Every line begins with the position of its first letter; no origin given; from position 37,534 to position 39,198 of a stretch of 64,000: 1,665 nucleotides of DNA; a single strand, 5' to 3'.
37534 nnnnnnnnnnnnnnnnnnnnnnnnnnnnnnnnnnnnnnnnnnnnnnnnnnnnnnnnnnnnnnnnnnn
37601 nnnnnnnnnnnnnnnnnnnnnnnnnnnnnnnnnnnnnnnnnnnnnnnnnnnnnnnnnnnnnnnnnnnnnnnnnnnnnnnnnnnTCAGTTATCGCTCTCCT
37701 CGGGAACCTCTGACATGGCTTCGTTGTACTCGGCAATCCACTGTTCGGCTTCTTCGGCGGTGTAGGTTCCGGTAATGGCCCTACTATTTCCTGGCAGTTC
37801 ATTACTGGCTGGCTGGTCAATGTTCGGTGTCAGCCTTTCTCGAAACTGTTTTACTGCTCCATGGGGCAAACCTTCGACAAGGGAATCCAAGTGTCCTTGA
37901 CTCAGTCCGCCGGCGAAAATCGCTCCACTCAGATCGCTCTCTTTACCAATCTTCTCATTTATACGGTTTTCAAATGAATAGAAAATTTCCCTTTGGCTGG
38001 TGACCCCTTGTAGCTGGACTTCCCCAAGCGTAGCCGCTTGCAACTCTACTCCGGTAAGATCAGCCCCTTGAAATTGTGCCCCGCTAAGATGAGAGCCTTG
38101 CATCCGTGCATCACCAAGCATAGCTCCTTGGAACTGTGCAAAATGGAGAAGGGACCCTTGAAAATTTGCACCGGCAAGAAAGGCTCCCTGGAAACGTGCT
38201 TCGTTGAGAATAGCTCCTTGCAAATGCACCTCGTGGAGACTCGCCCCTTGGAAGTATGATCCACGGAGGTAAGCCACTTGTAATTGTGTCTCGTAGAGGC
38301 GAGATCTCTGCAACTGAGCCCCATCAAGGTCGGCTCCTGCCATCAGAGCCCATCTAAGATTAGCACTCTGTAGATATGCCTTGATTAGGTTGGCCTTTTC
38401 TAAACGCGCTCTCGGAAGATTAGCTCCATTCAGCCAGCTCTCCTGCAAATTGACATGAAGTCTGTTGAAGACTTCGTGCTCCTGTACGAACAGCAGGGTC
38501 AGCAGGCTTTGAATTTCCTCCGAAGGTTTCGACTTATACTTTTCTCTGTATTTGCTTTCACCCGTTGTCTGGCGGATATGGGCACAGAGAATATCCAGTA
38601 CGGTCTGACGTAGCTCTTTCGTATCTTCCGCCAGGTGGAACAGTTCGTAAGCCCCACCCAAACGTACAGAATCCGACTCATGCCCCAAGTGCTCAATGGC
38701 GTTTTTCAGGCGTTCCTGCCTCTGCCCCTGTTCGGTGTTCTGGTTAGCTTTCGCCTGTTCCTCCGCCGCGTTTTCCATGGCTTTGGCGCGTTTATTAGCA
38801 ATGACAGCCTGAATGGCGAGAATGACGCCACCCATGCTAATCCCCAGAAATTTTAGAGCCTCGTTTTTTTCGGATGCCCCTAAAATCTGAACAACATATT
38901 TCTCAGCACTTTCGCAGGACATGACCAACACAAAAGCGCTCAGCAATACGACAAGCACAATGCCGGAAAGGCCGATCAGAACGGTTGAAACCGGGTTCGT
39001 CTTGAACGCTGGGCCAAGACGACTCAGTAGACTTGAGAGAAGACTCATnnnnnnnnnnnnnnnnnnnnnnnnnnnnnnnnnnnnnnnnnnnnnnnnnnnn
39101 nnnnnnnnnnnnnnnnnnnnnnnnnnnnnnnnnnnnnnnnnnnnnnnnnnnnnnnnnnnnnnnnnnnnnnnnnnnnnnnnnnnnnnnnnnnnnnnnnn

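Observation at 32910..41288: Two membrane-anchored pentapeptide-repeat proteins and a TPR-like protein are translationally coupled to a Type III R-M system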

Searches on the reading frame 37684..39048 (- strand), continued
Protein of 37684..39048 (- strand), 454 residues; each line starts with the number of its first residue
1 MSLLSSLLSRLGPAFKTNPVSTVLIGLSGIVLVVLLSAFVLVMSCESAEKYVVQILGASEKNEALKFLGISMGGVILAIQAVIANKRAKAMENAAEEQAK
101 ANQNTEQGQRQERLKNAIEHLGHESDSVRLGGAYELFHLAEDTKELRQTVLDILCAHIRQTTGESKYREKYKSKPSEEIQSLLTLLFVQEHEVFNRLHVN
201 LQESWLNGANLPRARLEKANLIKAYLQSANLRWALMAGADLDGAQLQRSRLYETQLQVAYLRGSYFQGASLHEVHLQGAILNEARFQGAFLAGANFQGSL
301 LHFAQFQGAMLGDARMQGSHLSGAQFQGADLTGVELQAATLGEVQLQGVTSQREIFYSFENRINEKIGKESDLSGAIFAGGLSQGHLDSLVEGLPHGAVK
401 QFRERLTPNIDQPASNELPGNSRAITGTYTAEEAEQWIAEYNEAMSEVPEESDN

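Call 43: predict_structure(alignment_id=A2)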
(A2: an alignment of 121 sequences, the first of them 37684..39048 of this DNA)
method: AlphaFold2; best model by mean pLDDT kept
length: 454 residues; sequences in the alignment: 121
mean_pLDDT: 92.2   pTM: 0.75
mean pLDDT of the five models: 92.2, 90.7, 90.5, 90.4, 89.8
residues with pLDDT >= 90: 329; 70-90: 116; 50-70: 7; < 50: 2
segments of 3 or more residues with pLDDT < 50: none
pLDDT, mean of each block of 10 residues (from residue 1): 73 73 84 90 89 89 90 84 81 80 84 93 95 96 94 97 96 97 92 90 98 97 98 97 98 97 98 96 98 96 98 97 98 97 98 87 97 98 93 84 94 96 97 98 92 51
secondary structure, 60 per line:
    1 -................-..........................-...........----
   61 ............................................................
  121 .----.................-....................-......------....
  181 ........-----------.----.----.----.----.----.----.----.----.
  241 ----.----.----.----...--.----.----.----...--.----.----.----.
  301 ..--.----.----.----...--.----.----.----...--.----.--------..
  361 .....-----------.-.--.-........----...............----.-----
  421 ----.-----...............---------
elements in order: H2-17 H19-44 H46-56 H61-121 H126-142 H144-163 H165-170 H177-188 E260-262 E280-282 E300-302 E320-322 E340-342 H359-365 H384-391 H396-409 H431-445

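Call 45: fold_search(model_id=the predicted structure, library=pdb)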
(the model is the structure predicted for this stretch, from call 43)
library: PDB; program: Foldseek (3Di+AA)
matches with E <= 10: 364; with E <= 0.001: 49
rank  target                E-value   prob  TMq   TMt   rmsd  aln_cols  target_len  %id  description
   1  4ycq                  6.3e-11  1.00  0.31  0.74   3.2       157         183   37  Beta1 synthetic solenoid protein (released 2016-03-09)
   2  4yc5                  6.3e-11  1.00  0.28  0.58   5.5       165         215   34  Beta1 synthetic solenoid protein (released 2016-03-09)
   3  3du1                  1.1e-10  1.00  0.23  0.39   9.3       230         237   29  The 2.0 Angstrom Resolution Crystal Structure of HetL, a Pentapeptide Repeat Protein involved in Heterocyst Differentiat (released 2008-11-11)
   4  5dn0                  1.9e-10  1.00  0.21  0.40   7.1       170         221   34  t1555 loop variant (released 2016-08-31)
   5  5dqa_C                2.0e-10  1.00  0.17  0.31  10.0       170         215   37  t3284 loop variant of beta1 (released 2016-08-31)
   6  4yei_A                2.6e-10  1.00  0.15  0.26  11.0       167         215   35  Beta1mut synthetic solenoid protein (released 2016-03-09)
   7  5dqa_A                2.7e-10  1.00  0.31  0.63   3.8       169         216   35  t3284 loop variant of beta1 (released 2016-08-31)
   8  5dns_B                3.8e-10  1.00  0.16  0.30  11.0       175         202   34  t1428 loop variant in P3221 (released 2016-09-28)
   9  4yfo                  9.7e-10  1.00  0.27  0.51   6.3       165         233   34  beta1_ex1 (released 2016-03-16)
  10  2j8k                  2.1e-09  1.00  0.26  0.62   6.4       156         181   31  Structure of the fusion of NP275 and NP276, pentapeptide repeat proteins from Nostoc punctiforme (released 2006-12-07)
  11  5dns_A                2.1e-09  1.00  0.17  0.32  10.5       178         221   34  t1428 loop variant in P3221 (released 2016-09-28)
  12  5di5                  5.9e-09  1.00  0.15  0.31   9.8       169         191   34  beta1 t801 loop variant in P3221 (released 2016-08-31)
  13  5dra                  1.2e-07  1.00  0.28  0.65   5.9       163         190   36  t3284 loop variant of beta1 (released 2016-08-31)
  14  2bm4_A                2.0e-07  1.00  0.29  0.70   3.7       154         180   19  The Structure of MfpA (Rv3361c, C2 Crystal form). The Pentapeptide Repeat Protein from Mycobacterium tuberculosis Fold (released 2005-06-07)
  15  2xty_B                2.0e-07  1.00  0.20  0.41  10.1       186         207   19  Structure of QnrB1 (R167E-Trypsin Treated), a plasmid-mediated fluoroquinolone resistance protein (released 2010-10-27)
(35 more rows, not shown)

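Call 53: search_protein_families(library=ncbifam, proteins=[window:37684-39048:-], max_evalue=0.001)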
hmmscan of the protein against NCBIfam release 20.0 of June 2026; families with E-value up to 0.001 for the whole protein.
window:37684-39048:- (454 aa): 15 families
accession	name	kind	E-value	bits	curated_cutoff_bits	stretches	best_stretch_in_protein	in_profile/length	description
NF047416.1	penta_HetL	equivalog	3.6e-22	78.9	260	1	197-345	26-174/218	heterocyst differentiation pentapeptide repeat protein HetL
NF052603.1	penta_Alr5209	equivalog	4e-19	68.8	125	2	267-341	21-95/113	Alr5209 family pentapeptide repeat protein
NF011743.0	PRK15196.1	equivalog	1.1e-14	54.1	354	1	199-343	152-296/350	type III secretion system effector PipB2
NF011744.0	PRK15197.1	equivalog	3.9e-14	52.5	274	2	266-347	166-257/291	SPI-2 type III secretion system effector PipB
NF038182.1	penta_rpt_SmQnr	exception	8.4e-12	45.4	460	1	257-346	113-201/215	SmQnr family pentapeptide repeat protein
NF033086.2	penta_rpt_Qnr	equivalog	5.5e-11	42.6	240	1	259-346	111-198/211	Qnr family pentapeptide repeat protein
NF000349.1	mfpA_AE000516.2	equivalog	1.4e-08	34.8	360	1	226-292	84-150/183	pentapeptide repeat protein MfpA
NF000071.4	penta_rpt_QnrA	exception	1.6e-08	34.6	450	1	195-297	83-185/218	QnrA family quinolone resistance pentapeptide repeat protein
NF012152.0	penta_rpt_QnrC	exception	2.8e-08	34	500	1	188-298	76-186/221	QnrC family quinolone resistance pentapeptide repeat protein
NF012151.0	penta_rpt_QnrAS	exception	5.3e-08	33.2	490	1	203-339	61-197/218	QnrAS family quinolone resistance pentapeptide repeat protein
NF000421.1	penta_rpt_QnrVC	exception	8.7e-08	32.4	460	1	213-345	66-203/218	QnrVC family quinolone resistance pentapeptide repeat protein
NF033375.2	penta_rpt_QnrE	exception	2.1e-07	31.2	480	1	217-348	72-203/214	QnrE family quinolone resistance pentapeptide repeat protein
NF000056.3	penta_rpt_QnrS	exception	1e-06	28.6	460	1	207-337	60-195/218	QnrS family quinolone resistance pentapeptide repeat protein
NF000420.1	penta_rpt_QnrB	exception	4.1e-06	26.9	460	1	216-346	71-201/214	QnrB family quinolone resistance pentapeptide repeat protein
NF000139.2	penta_rpt_QnrD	exception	3.3e-05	24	425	1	230-347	85-203/214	QnrD family quinolone resistance pentapeptide repeat protein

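Call 81: search_protein_families(library=padloc, proteins=[L002:12765-14939:+, L015:11837-15016:+, L016:11347-15159:-, L020:4528-9066:-, L036:70-2898:+, L038:1812-4394:-, L004:12897-13832:+, L034:6370-8259:-, L032:259-2292:-], max_evalue=0.00001)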
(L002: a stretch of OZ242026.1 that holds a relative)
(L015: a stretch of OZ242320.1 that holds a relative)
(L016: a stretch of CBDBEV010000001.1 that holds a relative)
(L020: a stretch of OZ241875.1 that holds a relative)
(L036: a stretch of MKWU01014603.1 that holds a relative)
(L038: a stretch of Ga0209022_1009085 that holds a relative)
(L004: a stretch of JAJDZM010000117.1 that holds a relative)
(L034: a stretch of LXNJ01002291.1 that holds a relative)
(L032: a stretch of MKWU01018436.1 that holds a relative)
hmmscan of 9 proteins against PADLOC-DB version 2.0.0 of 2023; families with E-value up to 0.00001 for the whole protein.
L002:12765-14939:+ (724 aa): 7 families
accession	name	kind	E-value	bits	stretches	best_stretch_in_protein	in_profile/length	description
PDLC02361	PifA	-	5.6e-112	373.6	1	6-706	7-714/720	PifA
PDLC04959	PDC-S20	-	3.2e-26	90.9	1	16-344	19-363/464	-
PDLC02210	QatA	-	3.3e-15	53.6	2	40-155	33-150/593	-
PDLC02209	QatA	-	1.6e-13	48.2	1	21-114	16-105/646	-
PDLC04957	PDC-S20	-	1.4e-12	45.9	0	25-92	15-87/446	-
PDLC04956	PDC-S20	-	2.3e-12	45.1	1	149-259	156-263/450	-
PDLC04958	PDC-S20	-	1.4e-07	29.3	1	27-287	15-292/458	-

L015:11837-15016:+ (1059 aa): 19 families
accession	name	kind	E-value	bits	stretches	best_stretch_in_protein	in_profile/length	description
PDLC02384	pAgo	-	0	1391.1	1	12-1059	3-1030/1030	-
PDLC02420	Aga_SIR2-PNTD1-PNTD2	-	2e-205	683.1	1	17-1059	7-1010/1010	Class I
PDLC02436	pAgo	-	1.6e-115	384.6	1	590-1059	6-460/460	-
PDLC02377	pAgo_I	-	2.4e-107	357.5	1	593-1059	10-457/457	Class I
PDLC02419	Aga_SIR2-PNTD1-PNTD2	-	3.5e-97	324.4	1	27-453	4-421/558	Class I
PDLC02401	Aga_SIR2-PNTD1-PNTD2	-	3.2e-70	235.4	1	52-453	2-393/524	Class I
PDLC02376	pAgo_I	-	3.4e-59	199.2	1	594-1059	6-455/455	Class I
PDLC02402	Aga_SIR2-PNTD1-PNTD2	-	1.2e-36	124.2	1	29-383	13-363/876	Class I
PDLC02378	pAgo_I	-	1.7e-32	110.9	1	754-1041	195-475/493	Class I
PDLC02392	pAgo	-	6e-32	108.9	1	717-1042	6-328/346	-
PDLC02428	PprPIWI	-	9e-20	69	1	753-1039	403-646/666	-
PDLC02397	pAgo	-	1.8e-18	64.7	1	748-1040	305-561/578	-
PDLC02418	Aga_SIR2-Kinase-PNTD1-PNTD2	-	1.4e-13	48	1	179-341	23-183/756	Class I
PDLC05061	PDC-S65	-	1.1e-12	46.1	1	30-312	32-298/592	-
PDLC02394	pAgo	-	8.4e-12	41.6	1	713-1042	792-1098/1121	-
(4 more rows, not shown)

L016:11347-15159:- (1270 aa): 4 families
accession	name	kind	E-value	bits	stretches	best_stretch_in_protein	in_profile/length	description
PDLC02184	Dsr2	-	1.5e-158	528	1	8-1230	10-1184/1222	-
PDLC00407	ThsA1|ThsA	-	4.7e-16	56.5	1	110-239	89-220/478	STALD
PDLC00409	ThsA1|ThsA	-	3.8e-12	44.1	1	113-223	93-205/242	STALD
PDLC04968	PDC-S25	-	6.2e-08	30.1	1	127-190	143-204/517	-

L020:4528-9066:- (1512 aa): 0 families

L036:70-2898:+ (942 aa): 2 families
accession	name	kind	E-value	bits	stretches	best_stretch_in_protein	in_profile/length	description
PDLC00662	HmaC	-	0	1073.2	1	2-941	10-941/941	AAA+ ATPase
PDLC02192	DUF499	-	1.1e-25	87.7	1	36-693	34-645/1022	-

L038:1812-4394:- (860 aa): 18 families
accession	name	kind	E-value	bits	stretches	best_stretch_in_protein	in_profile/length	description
PDLC03627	REase_MTase_IIG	-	7.1e-272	902.9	2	2-386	124-516/1136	Type IIG restriction enzyme-methyltransferase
PDLC03599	REase_MTase_IIG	-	6.1e-109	363.3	1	65-740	154-845/959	Type IIG restriction enzyme-methyltransferase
PDLC03598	REase_MTase_IIG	-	2.2e-75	252.2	1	10-848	103-897/912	Type IIG restriction enzyme-methyltransferase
PDLC02643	DrmMI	-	7.7e-73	244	1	394-739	869-1209/1347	DrmMI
PDLC02646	DrmMI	-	2.7e-49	166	1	389-739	278-636/792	DrmMI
PDLC02644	DrmMI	-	1.1e-31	107.7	1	393-739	381-757/988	DrmMI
PDLC03618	REase_MTase_IIG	-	4.6e-24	81.8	1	389-739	861-1205/1429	Type IIG restriction enzyme-methyltransferase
PDLC04134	mad2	-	1.1e-22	78.5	2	13-229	86-287/492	mads_2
PDLC02640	DrmMI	-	2.2e-18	63.3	1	456-740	551-844/1015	DrmMI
PDLC03609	REase_MTase_IIG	-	3.1e-15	53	1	96-512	228-668/1066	Type IIG restriction enzyme-methyltransferase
PDLC02639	DrmMI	-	2.6e-12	43.8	1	389-534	578-721/803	DrmMI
PDLC02529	PglX|PglXI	-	4.8e-08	29.2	1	279-354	226-296/1189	PglX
PDLC03601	REase_MTase_IIG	-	6e-08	29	1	272-354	451-532/1110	Type IIG restriction enzyme-methyltransferase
PDLC02638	DrmMI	-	6.7e-08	29.1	0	393-449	871-926/935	DrmMI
PDLC03629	REase_MTase_IIG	-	7.3e-08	28.7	0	97-177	198-285/1182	Type IIG restriction enzyme-methyltransferase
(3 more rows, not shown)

L004:12897-13832:+ (311 aa): 0 families

L034:6370-8259:- (629 aa): 0 families

L032:259-2292:- (677 aa): 0 families

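Call 84: find_related_loci(query=A1, collection=viral_contigs, flank=8000)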
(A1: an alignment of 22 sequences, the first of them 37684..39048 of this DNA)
Query A1 (454 aa) in viral_contigs; peptide patterns used: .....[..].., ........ (x = any residue, [..] = any of these).
15 stretches matched a pattern, but none encodes a relative of the query by tblastn (E <= 1e-3).

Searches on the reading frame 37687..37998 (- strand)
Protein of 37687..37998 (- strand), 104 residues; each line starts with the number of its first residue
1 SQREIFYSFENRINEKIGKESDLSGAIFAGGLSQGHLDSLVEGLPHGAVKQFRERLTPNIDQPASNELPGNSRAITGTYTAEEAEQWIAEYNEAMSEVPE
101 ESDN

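Call 86: search_solved_structures(query=window:37687-37998:-, max_evalue=10)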
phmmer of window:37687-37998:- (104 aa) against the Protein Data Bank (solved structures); distinct sequences matched with E-value up to 10: 1.
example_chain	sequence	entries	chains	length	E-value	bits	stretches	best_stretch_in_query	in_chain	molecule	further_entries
6u42_5O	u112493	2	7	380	1.4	12.6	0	41-79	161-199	FAP67 | Nucleoside diphosphate kinase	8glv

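Call 87: search_protein_families(library=pfam, proteins=[window:37687-37998:-], max_evalue=10)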
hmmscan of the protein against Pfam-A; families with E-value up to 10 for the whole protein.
window:37687-37998:- (104 aa): 1 family
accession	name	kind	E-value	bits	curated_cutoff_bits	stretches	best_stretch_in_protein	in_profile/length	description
PF23361.1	BBS7_pf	-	0.19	12.3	28.2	1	65-101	8-41/103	BBS7 platform domain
